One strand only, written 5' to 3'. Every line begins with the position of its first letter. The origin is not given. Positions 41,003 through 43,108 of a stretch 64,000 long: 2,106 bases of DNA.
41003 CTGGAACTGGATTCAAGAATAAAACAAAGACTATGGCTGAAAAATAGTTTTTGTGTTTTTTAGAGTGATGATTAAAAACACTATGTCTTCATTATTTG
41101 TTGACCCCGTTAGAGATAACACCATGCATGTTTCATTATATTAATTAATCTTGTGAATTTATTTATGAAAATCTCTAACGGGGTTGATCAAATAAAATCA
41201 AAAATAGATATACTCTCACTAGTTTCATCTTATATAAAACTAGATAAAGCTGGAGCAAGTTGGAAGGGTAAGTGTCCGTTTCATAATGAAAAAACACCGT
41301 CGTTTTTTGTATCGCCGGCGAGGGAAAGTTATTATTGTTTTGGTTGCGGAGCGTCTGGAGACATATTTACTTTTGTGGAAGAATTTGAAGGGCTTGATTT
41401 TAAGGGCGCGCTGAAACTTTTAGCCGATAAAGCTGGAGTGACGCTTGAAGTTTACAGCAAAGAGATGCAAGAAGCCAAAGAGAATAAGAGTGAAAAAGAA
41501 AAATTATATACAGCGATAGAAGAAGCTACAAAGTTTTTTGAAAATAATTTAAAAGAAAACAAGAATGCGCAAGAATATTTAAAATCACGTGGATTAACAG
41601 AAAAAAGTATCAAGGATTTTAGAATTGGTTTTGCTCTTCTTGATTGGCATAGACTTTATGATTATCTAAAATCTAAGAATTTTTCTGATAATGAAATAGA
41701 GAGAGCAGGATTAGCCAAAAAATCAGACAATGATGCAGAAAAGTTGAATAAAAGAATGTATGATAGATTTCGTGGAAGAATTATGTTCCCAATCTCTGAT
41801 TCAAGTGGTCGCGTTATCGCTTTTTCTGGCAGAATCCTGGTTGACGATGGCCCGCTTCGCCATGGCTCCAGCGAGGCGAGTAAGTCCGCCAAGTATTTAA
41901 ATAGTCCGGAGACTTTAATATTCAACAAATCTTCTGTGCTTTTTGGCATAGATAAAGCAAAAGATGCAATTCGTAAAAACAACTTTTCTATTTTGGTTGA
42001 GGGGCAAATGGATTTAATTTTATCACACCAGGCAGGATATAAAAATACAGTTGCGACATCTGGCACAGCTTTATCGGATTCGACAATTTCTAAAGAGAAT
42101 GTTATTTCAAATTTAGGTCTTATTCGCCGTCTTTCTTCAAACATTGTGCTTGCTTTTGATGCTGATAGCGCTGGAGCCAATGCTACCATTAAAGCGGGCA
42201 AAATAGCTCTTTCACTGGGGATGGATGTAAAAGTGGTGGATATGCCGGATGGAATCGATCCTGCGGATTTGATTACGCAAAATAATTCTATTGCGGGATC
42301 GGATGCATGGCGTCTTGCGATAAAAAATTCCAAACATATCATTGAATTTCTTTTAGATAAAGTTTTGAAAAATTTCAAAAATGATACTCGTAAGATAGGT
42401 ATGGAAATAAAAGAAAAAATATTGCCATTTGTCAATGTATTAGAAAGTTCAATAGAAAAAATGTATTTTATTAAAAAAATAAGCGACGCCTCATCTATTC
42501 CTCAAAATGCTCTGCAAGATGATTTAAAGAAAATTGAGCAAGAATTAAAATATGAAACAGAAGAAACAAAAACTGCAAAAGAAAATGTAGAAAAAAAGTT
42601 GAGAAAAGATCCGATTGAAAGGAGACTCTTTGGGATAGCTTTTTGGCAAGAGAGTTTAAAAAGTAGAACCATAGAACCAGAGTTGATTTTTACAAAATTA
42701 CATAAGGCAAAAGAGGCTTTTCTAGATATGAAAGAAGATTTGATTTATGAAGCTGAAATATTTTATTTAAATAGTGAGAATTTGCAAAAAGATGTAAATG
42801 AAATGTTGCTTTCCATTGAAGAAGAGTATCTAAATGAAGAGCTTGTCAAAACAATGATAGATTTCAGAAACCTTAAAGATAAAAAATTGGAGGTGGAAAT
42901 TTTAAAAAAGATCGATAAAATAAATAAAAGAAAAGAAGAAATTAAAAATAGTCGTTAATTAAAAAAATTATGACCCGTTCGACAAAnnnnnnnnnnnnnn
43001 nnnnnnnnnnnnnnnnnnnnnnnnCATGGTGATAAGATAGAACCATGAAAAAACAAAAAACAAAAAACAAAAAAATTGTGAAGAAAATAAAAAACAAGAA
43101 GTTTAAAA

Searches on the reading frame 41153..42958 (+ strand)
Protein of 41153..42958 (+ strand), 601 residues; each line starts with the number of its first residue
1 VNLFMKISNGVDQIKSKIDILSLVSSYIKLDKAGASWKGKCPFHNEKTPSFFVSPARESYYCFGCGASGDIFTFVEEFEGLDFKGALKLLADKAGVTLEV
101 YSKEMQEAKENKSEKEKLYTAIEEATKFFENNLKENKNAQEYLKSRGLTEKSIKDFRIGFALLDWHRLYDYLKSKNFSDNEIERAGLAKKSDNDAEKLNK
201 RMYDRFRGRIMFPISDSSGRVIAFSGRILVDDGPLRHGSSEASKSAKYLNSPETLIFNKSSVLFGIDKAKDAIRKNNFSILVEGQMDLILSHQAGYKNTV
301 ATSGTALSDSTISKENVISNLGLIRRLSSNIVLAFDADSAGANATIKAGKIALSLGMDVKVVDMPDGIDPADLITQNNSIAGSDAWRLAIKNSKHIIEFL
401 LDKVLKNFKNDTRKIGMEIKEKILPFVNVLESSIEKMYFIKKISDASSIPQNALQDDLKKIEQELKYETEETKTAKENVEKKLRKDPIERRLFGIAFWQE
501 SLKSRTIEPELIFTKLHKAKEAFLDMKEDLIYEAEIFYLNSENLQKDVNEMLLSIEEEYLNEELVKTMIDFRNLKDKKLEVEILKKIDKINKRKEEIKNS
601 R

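Call 14: search_protein_families(library=pfam, proteins=[window:41153-42958:+])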
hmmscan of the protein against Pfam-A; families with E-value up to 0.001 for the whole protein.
window:41153-42958:+ (601 aa): 5 families
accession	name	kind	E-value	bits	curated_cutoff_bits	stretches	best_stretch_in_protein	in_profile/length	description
PF08275.17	DNAG_N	-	3.1e-40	137.6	26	1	128-270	1-128/128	DNA primase catalytic core, N-terminal domain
PF01807.25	Zn_ribbon_DnaG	-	1.3e-33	115.2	24.9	1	10-100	5-95/98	CHC2 zinc finger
PF13155.12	Toprim_2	-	1.9e-14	54.2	22.1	1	280-373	1-87/88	Toprim-like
PF13662.12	Toprim_4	-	4.3e-14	52.9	25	1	280-362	4-84/85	Toprim domain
PF01751.28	Toprim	-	1.6e-09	38.2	23.1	1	280-350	3-82/96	Toprim domain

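Call 31: find_homologous_proteins(query=window:41165-42958:+, max_evalue=1e-40)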
Query window:41165-42958:+ (597 aa): 7988 proteins with E <= 1e-40 among 8000 candidates; the best 120 are listed.
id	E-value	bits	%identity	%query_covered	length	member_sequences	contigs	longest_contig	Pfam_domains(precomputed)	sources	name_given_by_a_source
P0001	0.0e+0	1077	86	100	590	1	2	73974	PF08275.18,PF13155.13,PF01807.26,PF13662.13,PF01751.29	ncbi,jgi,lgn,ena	-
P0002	0.0e+0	1053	84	100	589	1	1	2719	PF08275.18,PF13155.13,PF01807.26,PF13662.13,PF01751.29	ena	-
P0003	1.9e-290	983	77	100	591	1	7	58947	PF08275.18,PF13155.13,PF01807.26,PF13662.13,PF01751.29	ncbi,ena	ncbi:MAG: DNA primase [Patescibacteria group bacterium]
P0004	9.0e-289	977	78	100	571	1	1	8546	PF08275.18,PF13155.13,PF01807.26,PF13662.13,PF01751.29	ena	-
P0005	6.3e-285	964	75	100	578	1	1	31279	PF08275.18,PF13155.13,PF01807.26,PF13662.13,PF01751.29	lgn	-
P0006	3.9e-284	962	76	100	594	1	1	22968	PF08275.18,PF13155.13,PF01807.26,PF13662.13,PF01751.29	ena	-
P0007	4.7e-284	961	78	100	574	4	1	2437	PF08275.18,PF13155.13,PF01807.26,PF13662.13,PF01751.29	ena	-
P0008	2.0e-279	946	74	100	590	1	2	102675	PF08275.18,PF13155.13,PF01807.26,PF13662.13,PF01751.29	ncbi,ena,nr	ncbi:MAG: DNA primase [Parcubacteria group bacterium Gr01-1014_24]|nr:MAG: DNA primase [Parcubacteri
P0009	2.6e-279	946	76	100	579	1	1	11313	PF08275.18,PF13155.13,PF01807.26,PF13662.13,PF01751.29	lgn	-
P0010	8.5e-276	934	74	100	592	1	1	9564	PF08275.18,PF13155.13,PF01807.26,PF13662.13,PF01751.29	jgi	jgi:DNA primase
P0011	7.0e-274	928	74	100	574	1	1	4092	PF08275.18,PF13155.13,PF01807.26,PF13662.13,PF01751.29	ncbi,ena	-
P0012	3.1e-272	922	74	100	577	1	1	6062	PF08275.18,PF13155.13,PF01807.26,PF13662.13,PF01751.29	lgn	-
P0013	1.5e-271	920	73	100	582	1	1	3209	PF08275.18,PF13155.13,PF01807.26,PF13662.13,PF01751.29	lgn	-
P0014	3.4e-271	919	73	100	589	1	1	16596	PF08275.18,PF13155.13,PF01807.26,PF13662.13,PF01751.29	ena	-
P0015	3.9e-271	919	73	100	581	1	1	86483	PF08275.18,PF13155.13,PF01807.26,PF13662.13,PF01751.29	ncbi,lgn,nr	ncbi:MAG: DNA primase [Candidatus Nomurabacteria bacterium]|nr:DNA primase [Candidatus Nomurabacteri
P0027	3.5e-266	902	72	100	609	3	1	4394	PF08275.18,PF13155.13,PF01807.26,PF13662.13,PF01751.29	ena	-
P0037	4.5e-264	896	71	100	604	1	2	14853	PF08275.18,PF13155.13,PF01807.26,PF13662.13,PF01751.29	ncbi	-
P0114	5.2e-250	849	69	100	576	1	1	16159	PF08275.18,PF13155.13,PF01807.26,PF13662.13,PF01751.29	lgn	-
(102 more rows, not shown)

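Call 37: find_encoding_contigs(protein=P0027, flank=1500, max_places=2)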
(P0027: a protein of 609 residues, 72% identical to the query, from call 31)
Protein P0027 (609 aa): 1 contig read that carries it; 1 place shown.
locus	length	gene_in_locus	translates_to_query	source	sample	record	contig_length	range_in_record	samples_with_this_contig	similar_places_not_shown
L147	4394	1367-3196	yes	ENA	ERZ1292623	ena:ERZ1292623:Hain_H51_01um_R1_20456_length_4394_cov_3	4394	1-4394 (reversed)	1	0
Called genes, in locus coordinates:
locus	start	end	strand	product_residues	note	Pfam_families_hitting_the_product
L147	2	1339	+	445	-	?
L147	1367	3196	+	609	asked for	PF01807:Zn_ribbon_DnaG, PF08275:DNAG_N, PF01751:Toprim, PF13662:Toprim_4, PF13155:Toprim_2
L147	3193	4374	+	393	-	PF03979:Sigma70_r1_1, PF00140:Sigma70_r1_2, PF04542:Sigma70_r2, PF04539:Sigma70_r3, PF04545:Sigma70_r4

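Call 38: find_encoding_contigs(protein=P0037, flank=1500, max_places=2)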
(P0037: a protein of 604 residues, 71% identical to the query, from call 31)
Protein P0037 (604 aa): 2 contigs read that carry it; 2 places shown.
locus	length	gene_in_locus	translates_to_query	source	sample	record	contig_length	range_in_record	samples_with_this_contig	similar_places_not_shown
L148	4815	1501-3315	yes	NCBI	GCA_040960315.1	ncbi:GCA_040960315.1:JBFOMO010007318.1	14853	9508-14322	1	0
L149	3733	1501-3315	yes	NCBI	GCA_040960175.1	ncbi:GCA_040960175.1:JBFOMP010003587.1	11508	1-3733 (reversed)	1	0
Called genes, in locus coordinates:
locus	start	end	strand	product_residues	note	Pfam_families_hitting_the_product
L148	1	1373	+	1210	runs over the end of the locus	PF04997:RNA_pol_Rpb1_1, PF00623:RNA_pol_Rpb1_2, PF04983:RNA_pol_Rpb1_3, PF04998:RNA_pol_Rpb1_5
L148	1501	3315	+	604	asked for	PF01807:Zn_ribbon_DnaG, PF08275:DNAG_N, PF01751:Toprim, PF13155:Toprim_2, PF13662:Toprim_4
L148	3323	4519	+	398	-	PF03979:Sigma70_r1_1, PF00140:Sigma70_r1_2, PF04542:Sigma70_r2, PF04539:Sigma70_r3, PF04545:Sigma70_r4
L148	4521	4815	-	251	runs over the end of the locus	PF01323:DSBA, PF13462:Thioredoxin_4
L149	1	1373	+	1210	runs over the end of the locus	PF04997:RNA_pol_Rpb1_1, PF00623:RNA_pol_Rpb1_2, PF04983:RNA_pol_Rpb1_3, PF04998:RNA_pol_Rpb1_5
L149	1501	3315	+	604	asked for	PF01807:Zn_ribbon_DnaG, PF08275:DNAG_N, PF01751:Toprim, PF13155:Toprim_2, PF13662:Toprim_4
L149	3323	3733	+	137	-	?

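Call 39: find_encoding_contigs(protein=P0114, flank=1500, max_places=2)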
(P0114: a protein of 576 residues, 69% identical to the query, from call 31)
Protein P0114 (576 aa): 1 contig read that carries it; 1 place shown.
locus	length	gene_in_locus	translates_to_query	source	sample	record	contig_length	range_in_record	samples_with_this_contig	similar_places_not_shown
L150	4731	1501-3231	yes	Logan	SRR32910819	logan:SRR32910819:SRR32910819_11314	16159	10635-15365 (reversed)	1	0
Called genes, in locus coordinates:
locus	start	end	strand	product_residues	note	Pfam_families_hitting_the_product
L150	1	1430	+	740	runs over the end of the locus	?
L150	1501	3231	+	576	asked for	PF01807:Zn_ribbon_DnaG, PF08275:DNAG_N, PF01751:Toprim, PF13155:Toprim_2, PF13662:Toprim_4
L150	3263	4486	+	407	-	PF03979:Sigma70_r1_1, PF00140:Sigma70_r1_2, PF04542:Sigma70_r2, PF04539:Sigma70_r3, PF04545:Sigma70_r4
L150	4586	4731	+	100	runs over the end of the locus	PF04070:DUF378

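Call 40: find_encoding_contigs(protein=P0003, flank=1500, max_places=2)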
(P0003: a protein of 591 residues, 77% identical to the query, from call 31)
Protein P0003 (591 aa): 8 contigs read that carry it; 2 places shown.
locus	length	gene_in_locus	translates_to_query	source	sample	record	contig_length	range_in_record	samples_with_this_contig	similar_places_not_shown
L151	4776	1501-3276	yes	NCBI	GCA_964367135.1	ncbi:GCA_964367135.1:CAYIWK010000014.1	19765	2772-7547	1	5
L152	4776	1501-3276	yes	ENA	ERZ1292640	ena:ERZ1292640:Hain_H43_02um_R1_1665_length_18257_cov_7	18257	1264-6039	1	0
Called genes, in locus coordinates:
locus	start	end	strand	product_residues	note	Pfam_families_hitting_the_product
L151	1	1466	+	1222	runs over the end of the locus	PF04997:RNA_pol_Rpb1_1, PF00623:RNA_pol_Rpb1_2, PF04983:RNA_pol_Rpb1_3, PF04998:RNA_pol_Rpb1_5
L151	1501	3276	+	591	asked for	PF01807:Zn_ribbon_DnaG, PF08275:DNAG_N, PF01751:Toprim (weak), PF13662:Toprim_4, PF13155:Toprim_2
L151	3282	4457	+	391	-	PF03979:Sigma70_r1_1, PF00140:Sigma70_r1_2, PF04542:Sigma70_r2, PF04539:Sigma70_r3, PF04545:Sigma70_r4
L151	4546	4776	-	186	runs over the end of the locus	PF20803:PaaX_M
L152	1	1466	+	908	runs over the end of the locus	?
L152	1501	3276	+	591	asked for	PF01807:Zn_ribbon_DnaG, PF08275:DNAG_N, PF01751:Toprim (weak), PF13662:Toprim_4, PF13155:Toprim_2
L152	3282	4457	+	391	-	PF03979:Sigma70_r1_1, PF00140:Sigma70_r1_2, PF04542:Sigma70_r2, PF04539:Sigma70_r3, PF04545:Sigma70_r4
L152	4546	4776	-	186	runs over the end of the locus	PF20803:PaaX_M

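Call 60: find_encoding_contigs(protein=P0001, flank=10000, max_places=1)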
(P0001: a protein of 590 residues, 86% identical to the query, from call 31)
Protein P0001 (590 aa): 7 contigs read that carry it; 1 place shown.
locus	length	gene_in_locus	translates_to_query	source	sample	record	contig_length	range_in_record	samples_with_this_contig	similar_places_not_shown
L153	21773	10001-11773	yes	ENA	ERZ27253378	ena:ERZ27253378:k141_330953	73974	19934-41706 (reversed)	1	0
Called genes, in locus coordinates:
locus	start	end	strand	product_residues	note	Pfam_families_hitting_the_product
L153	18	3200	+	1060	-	PF04563:RNA_pol_Rpb2_1, PF04561:RNA_pol_Rpb2_2, PF04565:RNA_pol_Rpb2_3, PF10385:RNA_pol_Rpb2_45, PF00562:RNA_pol_Rpb2_6, PF04560:RNA_pol_Rpb2_7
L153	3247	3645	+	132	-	PF02452:PemK_toxin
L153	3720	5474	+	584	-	-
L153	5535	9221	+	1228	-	PF04997:RNA_pol_Rpb1_1, PF00623:RNA_pol_Rpb1_2, PF04983:RNA_pol_Rpb1_3, PF04998:RNA_pol_Rpb1_5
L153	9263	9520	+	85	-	PF15919:HicB_lk_antitox, PF21748:UPF0150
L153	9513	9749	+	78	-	PF07927:HicA_toxin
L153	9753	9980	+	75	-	-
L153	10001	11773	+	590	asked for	PF01807:Zn_ribbon_DnaG, PF08275:DNAG_N, PF01751:Toprim, PF13155:Toprim_2, PF13662:Toprim_4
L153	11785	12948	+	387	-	PF03979:Sigma70_r1_1, PF00140:Sigma70_r1_2, PF04542:Sigma70_r2, PF04539:Sigma70_r3, PF04545:Sigma70_r4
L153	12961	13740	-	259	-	PF13098:Thioredoxin_2 (faint), PF01323:DSBA (weak), PF13462:Thioredoxin_4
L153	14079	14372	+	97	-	PF04070:DUF378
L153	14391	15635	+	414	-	PF13506:Glyco_transf_21, PF03142:Chitin_synth_2 (faint), PF00535:Glycos_transf_2, PF10111:Glyco_tranf_2_2, PF13641:Glyco_tranf_2_3, PF01644:Chitin_synth_1 (faint), PF13632:Glyco_trans_2_3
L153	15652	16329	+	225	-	-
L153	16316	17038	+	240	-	PF01988:VIT1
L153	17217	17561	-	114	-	-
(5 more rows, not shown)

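Call 61: find_encoding_contigs(protein=P0002, flank=1500, max_places=1)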
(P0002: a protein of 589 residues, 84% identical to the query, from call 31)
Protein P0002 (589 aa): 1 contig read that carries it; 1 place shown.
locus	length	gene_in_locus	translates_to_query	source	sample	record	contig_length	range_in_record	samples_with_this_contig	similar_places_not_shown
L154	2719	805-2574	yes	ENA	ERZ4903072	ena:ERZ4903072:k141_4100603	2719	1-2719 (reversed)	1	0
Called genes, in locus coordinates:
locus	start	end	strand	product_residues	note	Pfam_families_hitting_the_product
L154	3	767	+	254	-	?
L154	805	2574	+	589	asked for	PF01807:Zn_ribbon_DnaG, PF08275:DNAG_N, PF13662:Toprim_4, PF01751:Toprim, PF13155:Toprim_2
